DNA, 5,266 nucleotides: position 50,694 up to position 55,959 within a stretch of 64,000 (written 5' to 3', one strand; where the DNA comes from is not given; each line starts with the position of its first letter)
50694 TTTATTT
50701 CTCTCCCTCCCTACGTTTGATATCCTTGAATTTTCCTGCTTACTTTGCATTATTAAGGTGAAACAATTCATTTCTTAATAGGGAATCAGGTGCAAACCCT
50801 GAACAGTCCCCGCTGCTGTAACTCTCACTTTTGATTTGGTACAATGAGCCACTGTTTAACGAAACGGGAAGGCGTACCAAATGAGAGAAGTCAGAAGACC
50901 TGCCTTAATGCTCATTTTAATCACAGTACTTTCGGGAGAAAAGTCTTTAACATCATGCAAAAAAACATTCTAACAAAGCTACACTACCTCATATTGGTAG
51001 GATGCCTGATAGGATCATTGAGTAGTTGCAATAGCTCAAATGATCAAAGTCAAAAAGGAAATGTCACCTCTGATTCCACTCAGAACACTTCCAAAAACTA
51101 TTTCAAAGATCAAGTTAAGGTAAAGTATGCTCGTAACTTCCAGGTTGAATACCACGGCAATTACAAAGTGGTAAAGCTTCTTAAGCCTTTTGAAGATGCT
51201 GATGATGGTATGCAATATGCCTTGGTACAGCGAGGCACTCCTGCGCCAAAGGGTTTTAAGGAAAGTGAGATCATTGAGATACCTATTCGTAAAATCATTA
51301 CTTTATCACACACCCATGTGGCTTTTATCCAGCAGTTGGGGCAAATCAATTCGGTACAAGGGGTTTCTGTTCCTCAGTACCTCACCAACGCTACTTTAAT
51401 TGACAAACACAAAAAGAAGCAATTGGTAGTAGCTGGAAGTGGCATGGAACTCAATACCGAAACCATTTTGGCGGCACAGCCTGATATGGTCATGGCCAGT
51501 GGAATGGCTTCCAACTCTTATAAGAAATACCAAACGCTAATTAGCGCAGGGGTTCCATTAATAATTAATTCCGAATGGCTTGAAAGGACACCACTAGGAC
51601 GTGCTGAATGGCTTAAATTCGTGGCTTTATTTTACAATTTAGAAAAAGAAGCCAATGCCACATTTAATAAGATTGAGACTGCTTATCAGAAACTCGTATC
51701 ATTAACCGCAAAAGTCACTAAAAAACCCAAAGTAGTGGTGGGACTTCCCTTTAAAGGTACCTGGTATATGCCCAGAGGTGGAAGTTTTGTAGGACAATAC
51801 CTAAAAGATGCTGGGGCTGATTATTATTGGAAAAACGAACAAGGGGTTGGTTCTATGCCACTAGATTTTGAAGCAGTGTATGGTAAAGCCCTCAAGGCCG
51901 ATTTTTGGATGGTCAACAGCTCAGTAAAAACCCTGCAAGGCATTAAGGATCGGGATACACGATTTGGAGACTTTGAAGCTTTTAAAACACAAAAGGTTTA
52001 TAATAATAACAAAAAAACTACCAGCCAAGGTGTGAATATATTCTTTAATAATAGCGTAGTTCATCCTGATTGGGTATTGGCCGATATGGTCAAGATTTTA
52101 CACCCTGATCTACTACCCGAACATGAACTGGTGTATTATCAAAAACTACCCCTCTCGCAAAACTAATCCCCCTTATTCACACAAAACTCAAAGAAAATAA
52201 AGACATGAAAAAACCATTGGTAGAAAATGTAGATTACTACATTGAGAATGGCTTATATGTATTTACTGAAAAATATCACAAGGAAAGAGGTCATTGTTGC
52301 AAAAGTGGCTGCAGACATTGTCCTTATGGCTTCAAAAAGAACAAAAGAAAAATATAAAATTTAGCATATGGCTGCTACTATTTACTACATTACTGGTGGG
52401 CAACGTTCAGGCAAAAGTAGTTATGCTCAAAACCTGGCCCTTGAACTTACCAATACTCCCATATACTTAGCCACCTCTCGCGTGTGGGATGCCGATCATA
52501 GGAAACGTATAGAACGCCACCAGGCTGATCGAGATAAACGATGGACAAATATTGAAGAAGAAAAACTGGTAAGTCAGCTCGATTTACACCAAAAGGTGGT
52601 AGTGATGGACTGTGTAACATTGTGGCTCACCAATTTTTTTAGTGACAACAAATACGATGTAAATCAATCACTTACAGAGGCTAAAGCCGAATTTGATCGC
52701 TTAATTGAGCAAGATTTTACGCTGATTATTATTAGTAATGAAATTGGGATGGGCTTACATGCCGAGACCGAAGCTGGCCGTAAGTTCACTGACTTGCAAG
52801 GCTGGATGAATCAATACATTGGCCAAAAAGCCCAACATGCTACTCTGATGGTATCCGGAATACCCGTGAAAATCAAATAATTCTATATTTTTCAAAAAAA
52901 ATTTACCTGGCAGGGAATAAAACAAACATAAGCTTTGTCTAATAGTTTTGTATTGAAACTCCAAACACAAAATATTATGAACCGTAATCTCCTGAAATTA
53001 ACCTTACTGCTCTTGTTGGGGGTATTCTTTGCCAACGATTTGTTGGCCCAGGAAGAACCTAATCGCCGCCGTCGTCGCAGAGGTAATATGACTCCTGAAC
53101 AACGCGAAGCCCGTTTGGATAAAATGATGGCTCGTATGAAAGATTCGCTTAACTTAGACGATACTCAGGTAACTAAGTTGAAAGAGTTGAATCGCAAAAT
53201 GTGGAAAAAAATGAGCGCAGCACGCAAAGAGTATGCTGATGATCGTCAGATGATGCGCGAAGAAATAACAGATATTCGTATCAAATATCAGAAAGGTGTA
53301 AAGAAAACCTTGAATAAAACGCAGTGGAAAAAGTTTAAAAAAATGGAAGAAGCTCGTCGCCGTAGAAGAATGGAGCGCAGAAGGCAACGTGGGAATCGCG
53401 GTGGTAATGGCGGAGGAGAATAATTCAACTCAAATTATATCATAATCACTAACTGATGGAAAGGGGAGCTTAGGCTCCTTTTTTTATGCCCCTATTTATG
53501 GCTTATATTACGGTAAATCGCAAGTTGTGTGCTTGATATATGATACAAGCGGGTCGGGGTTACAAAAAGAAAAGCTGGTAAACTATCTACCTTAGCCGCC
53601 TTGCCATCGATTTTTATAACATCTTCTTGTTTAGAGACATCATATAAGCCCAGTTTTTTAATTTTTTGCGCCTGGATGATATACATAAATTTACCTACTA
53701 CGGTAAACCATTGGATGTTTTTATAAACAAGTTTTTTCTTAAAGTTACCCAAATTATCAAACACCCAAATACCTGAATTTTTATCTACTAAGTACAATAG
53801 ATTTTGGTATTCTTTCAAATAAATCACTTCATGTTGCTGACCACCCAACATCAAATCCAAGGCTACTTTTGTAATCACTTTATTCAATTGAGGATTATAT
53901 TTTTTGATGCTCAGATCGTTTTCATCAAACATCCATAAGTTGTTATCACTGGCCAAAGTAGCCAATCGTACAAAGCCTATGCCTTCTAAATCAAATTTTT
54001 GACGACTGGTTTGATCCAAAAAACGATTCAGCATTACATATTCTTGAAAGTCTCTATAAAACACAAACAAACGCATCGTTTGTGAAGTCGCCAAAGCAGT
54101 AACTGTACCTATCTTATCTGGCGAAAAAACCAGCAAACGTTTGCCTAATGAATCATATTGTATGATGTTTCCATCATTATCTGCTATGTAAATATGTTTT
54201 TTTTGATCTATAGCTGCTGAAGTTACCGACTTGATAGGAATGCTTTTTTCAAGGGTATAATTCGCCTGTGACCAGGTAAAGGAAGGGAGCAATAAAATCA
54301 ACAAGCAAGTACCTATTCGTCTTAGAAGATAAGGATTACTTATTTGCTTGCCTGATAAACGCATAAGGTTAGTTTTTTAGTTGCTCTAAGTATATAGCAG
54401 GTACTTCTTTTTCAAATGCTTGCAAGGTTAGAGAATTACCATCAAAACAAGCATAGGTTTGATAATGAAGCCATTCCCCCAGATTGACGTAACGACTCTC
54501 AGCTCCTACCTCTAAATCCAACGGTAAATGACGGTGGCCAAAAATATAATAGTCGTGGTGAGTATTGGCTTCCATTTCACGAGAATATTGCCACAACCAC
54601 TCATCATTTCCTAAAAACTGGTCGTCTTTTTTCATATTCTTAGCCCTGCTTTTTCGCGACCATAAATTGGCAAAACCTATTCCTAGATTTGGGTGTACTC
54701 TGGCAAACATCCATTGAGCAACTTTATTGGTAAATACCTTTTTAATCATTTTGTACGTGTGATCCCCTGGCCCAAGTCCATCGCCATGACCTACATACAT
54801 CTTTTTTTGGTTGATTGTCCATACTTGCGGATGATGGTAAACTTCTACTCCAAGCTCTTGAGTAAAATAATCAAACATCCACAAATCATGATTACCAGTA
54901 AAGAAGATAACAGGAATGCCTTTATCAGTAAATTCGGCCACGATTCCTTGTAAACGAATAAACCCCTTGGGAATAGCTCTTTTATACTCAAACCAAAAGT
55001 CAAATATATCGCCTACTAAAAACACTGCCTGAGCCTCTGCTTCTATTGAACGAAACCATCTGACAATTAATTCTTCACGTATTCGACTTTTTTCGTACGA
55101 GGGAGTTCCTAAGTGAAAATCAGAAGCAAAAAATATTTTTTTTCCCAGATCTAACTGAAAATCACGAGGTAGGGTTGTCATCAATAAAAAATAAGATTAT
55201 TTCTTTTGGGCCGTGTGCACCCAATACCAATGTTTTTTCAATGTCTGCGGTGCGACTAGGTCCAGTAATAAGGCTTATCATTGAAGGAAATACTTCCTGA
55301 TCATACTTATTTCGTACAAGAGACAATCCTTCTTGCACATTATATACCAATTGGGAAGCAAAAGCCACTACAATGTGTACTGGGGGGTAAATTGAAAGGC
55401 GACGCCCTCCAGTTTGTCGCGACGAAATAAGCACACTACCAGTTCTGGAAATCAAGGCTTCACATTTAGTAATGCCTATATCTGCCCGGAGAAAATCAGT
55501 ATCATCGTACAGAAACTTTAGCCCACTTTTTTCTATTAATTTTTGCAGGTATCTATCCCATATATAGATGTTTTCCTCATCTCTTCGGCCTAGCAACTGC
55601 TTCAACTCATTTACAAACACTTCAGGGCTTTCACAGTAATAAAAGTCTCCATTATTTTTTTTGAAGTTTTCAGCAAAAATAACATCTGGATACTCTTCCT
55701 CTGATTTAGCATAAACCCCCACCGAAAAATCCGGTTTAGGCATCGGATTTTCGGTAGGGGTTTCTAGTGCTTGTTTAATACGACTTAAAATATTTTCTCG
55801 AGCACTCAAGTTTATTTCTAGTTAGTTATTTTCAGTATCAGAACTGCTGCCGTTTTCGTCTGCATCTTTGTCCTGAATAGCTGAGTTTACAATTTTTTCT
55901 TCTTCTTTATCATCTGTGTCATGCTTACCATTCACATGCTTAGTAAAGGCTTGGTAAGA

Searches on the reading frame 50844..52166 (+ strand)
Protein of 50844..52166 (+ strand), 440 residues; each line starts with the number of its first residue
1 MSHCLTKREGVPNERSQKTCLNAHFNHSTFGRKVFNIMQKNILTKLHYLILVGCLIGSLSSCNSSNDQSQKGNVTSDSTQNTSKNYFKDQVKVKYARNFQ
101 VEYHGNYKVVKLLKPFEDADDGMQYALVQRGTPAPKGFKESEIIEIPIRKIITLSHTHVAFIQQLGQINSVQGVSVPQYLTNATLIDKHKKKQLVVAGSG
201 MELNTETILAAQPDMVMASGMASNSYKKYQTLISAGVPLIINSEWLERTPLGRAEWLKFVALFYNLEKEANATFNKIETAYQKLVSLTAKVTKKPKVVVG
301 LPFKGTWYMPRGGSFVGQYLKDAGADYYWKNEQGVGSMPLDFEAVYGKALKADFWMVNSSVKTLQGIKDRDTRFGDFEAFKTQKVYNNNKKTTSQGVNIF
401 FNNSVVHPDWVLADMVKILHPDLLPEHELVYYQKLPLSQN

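Call 95: search_protein_families(library=pfam, proteins=[window:50844-52166:+])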
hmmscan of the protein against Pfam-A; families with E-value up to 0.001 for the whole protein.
window:50844-52166:+ (440 aa): 1 family
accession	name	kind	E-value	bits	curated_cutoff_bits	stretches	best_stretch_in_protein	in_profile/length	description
PF01497.23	Peripla_BP_2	-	1.7e-24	87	27.5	1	181-387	27-230/235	Periplasmic binding protein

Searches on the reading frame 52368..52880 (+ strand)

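Call 95: search_protein_families(library=pfam, proteins=[window:52368-52880:+])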
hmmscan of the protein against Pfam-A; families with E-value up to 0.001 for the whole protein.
window:52368-52880:+ (170 aa): 1 family
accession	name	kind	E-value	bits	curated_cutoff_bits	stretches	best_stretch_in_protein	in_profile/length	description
PF02283.22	CobU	-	2.1e-50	171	27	1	7-169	2-168/168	Cobinamide kinase / cobinamide phosphate guanyltransferase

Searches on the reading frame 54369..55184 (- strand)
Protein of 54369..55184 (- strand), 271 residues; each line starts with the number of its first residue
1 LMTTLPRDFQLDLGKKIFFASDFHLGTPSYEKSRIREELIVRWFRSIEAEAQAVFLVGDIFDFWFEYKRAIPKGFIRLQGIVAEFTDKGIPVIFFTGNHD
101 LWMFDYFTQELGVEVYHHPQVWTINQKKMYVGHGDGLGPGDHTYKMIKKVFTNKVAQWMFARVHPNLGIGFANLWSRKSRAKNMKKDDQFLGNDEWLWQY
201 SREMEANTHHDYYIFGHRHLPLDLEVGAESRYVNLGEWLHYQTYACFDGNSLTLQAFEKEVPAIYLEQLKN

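Call 95: search_protein_families(library=pfam, proteins=[window:54369-55184:-])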
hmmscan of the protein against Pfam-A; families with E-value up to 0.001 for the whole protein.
window:54369-55184:- (271 aa): 2 families
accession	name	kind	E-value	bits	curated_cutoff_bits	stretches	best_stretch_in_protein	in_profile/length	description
PF00149.33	Metallophos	-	3.3e-09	37.9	21.5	1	16-220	2-190/191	Calcineurin-like phosphoesterase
PF12850.12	Metallophos_2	-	2.7e-06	27.9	27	0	16-143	2-96/154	Calcineurin-like phosphoesterase superfamily domain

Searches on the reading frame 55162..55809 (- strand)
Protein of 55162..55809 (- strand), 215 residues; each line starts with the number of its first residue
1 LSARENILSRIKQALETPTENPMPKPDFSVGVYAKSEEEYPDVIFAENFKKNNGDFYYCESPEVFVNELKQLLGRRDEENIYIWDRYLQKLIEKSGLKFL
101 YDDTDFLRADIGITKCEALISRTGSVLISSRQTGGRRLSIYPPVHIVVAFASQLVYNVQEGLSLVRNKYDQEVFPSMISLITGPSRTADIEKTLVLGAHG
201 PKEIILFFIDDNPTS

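Call 95: search_protein_families(library=pfam, proteins=[window:55162-55809:-])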
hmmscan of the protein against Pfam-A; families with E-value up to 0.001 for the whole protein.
window:55162-55809:- (215 aa): 1 family
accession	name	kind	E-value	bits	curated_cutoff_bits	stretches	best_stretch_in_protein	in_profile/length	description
PF02589.21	LUD_dom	-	1.8e-27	96.7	22.6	1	45-208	4-188/189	LUD domain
